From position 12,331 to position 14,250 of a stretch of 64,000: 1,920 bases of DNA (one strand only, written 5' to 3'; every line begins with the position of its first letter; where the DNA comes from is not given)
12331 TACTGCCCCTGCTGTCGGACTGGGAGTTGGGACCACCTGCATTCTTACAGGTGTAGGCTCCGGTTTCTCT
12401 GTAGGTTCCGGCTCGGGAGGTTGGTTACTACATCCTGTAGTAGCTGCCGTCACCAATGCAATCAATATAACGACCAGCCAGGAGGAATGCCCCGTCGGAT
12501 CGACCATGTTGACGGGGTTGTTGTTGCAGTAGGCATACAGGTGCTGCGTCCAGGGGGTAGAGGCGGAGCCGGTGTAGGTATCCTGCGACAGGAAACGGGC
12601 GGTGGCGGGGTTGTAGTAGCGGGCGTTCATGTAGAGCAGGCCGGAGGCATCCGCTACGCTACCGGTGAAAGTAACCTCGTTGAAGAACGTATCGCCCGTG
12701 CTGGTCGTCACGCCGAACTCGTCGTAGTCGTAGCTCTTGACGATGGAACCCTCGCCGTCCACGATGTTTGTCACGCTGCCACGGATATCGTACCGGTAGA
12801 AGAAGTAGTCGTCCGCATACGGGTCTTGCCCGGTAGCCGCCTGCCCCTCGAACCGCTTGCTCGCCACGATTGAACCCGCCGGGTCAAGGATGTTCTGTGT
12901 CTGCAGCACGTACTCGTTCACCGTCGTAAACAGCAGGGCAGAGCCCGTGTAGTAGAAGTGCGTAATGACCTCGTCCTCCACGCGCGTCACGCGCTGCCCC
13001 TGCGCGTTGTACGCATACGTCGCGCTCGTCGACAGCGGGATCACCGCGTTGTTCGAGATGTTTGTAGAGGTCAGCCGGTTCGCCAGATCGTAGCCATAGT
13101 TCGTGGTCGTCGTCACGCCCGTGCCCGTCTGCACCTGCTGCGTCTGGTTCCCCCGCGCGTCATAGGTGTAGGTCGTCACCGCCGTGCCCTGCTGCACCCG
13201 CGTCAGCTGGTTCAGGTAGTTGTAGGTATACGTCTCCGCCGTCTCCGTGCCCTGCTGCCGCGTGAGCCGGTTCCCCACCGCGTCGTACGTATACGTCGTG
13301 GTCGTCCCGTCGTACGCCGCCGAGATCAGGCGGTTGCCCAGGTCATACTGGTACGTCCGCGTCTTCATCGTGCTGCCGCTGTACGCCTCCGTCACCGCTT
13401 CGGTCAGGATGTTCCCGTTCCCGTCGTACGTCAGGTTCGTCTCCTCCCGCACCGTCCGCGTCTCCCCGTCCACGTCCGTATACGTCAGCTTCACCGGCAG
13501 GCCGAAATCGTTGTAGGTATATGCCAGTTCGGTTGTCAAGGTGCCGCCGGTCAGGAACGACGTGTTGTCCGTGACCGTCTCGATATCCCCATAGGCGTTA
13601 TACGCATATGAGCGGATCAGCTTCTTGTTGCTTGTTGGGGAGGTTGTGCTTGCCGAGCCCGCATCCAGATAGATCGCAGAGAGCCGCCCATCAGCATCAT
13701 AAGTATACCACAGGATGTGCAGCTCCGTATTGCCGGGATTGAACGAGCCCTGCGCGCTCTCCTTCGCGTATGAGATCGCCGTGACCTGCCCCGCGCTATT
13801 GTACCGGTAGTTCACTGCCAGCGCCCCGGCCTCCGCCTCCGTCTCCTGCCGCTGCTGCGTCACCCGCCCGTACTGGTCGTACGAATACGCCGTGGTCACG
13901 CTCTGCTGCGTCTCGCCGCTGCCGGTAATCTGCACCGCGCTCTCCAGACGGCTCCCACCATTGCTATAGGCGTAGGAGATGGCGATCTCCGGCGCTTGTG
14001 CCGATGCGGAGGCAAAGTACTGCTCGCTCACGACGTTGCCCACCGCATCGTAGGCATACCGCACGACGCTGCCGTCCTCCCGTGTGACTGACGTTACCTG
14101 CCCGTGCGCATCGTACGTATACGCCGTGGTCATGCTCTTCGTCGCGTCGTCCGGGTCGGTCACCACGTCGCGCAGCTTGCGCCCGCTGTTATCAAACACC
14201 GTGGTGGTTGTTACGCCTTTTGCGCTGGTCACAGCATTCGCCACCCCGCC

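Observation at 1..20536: Two tandem WapA-like RHS toxin loci with orphan and decayed cassettes form a 20-kb polymorphic-toxin island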

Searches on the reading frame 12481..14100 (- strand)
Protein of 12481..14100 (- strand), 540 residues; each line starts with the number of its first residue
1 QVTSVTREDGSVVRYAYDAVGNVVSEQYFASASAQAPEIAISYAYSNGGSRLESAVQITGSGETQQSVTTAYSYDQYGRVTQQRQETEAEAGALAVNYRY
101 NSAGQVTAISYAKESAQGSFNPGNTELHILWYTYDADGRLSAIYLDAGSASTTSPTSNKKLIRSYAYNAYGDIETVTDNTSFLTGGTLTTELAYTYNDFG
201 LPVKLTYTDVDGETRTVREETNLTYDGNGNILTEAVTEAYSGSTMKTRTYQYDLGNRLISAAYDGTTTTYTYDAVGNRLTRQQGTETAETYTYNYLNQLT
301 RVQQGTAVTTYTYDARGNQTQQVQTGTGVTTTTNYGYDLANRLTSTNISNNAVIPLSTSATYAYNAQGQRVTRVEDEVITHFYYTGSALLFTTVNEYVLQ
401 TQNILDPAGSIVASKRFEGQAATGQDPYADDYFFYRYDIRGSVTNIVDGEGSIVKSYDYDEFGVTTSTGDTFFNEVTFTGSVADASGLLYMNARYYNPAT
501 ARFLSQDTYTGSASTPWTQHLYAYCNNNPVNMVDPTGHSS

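Call 22: find_related_loci(query=window:12481-14100:-, collection=genome_contigs, flank=10000)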
Query window:12481-14100:- (540 aa) in genome_contigs; peptide patterns used: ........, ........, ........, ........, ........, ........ (x = any residue, [..] = any of these).
110 stretches matched a pattern; 45 encode a relative of the query (tblastn E <= 1e-3); 42 distinct loci.
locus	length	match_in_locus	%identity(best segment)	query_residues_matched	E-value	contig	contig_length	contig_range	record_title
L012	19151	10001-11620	95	1-540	0e+0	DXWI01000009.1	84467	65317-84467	MAG TPA_asm: Clostridiales bacterium isolate HRGM_Genome_3519 HRGM_Genome_3519_9, whole genome shotgun sequence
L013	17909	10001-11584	56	1-539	0e+0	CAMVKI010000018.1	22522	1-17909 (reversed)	MAG TPA_asm: uncultured Clostridia bacterium isolate SRR8387721_bin.10_metaWRAP_v1.3_MAG genome assembly, contig: ERZ142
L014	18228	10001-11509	38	5-537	1e-99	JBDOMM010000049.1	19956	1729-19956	MAG: Bacillus sp. (in: firmicutes) isolate FK190211_WC_24_26_27_29_metabat2_scaf2bin.012 NODE_1906_length_19956_cov_11.2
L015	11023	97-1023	34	224-537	2e-27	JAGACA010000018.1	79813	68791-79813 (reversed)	MAG: Clostridia bacterium isolate RGIG8305 Water_buffalos_Rumen.Co__c6540996, whole genome shotgun sequence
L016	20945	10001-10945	29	185-537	8e-27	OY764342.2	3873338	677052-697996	MAG: Spirochaetia bacterium isolate 9506cec9-e293-4340-b26d-6248213b6694 genome assembly, chromosome: 1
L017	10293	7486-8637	29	130-538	4e-24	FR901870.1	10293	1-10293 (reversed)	Clostridium sp. CAG:389 genomic scaffold, scf56, whole genome shotgun sequence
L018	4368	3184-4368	27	160-538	8e-23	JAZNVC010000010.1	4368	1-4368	MAG: Acutalibacteraceae bacterium isolate T1900044792_TS20190258.MAGScoT_cleanbin_000003 SGB_2656_k141_479292, whole gen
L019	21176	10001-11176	28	133-539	3e-22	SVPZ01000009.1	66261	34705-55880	MAG: Oscillospiraceae bacterium isolate SIG604 NODE_10340_length_66261_cov_3.524859, whole genome shotgun sequence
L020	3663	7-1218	26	10-539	5e-21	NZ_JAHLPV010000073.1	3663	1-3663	Acetivibrio sp. MSJd-27 L-6_ctg073, whole genome shotgun sequence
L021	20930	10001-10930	28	257-538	9e-21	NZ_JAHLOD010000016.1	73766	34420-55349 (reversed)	Clostridium bornimense strain N41 No41_ctg016, whole genome shotgun sequence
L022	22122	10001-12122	31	155-540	2e-18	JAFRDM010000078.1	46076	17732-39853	MAG: Oscillospiraceae bacterium isolate RGIG2396 Goat_Ileum-4__c319825, whole genome shotgun sequence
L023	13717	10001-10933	29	222-540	8e-22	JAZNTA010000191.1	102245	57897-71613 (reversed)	MAG: Acutalibacteraceae bacterium isolate T1900044805_TS20190271.MAGScoT_cleanbin_000016 SGB_2750_k141_2445620, whole ge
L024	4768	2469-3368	28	267-537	9e-18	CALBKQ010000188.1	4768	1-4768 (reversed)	MAG TPA_asm: uncultured Clostridia bacterium isolate SRR6425825_bin.77_CONCOCT_v1.1_MAG genome assembly, contig: ERZ1767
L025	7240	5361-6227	28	249-538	9e-18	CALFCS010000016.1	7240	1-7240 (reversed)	MAG TPA_asm: uncultured Lachnospiraceae bacterium isolate SRR2857969_bin.89_CONCOCT_v1.1_MAG genome assembly, contig: ER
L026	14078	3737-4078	39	432-538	2e-17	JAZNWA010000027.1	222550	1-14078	MAG: Lachnospiraceae bacterium isolate T1900044786_TS20190252.MAGScoT_cleanbin_000017 SGB_2616_k141_239753, whole genome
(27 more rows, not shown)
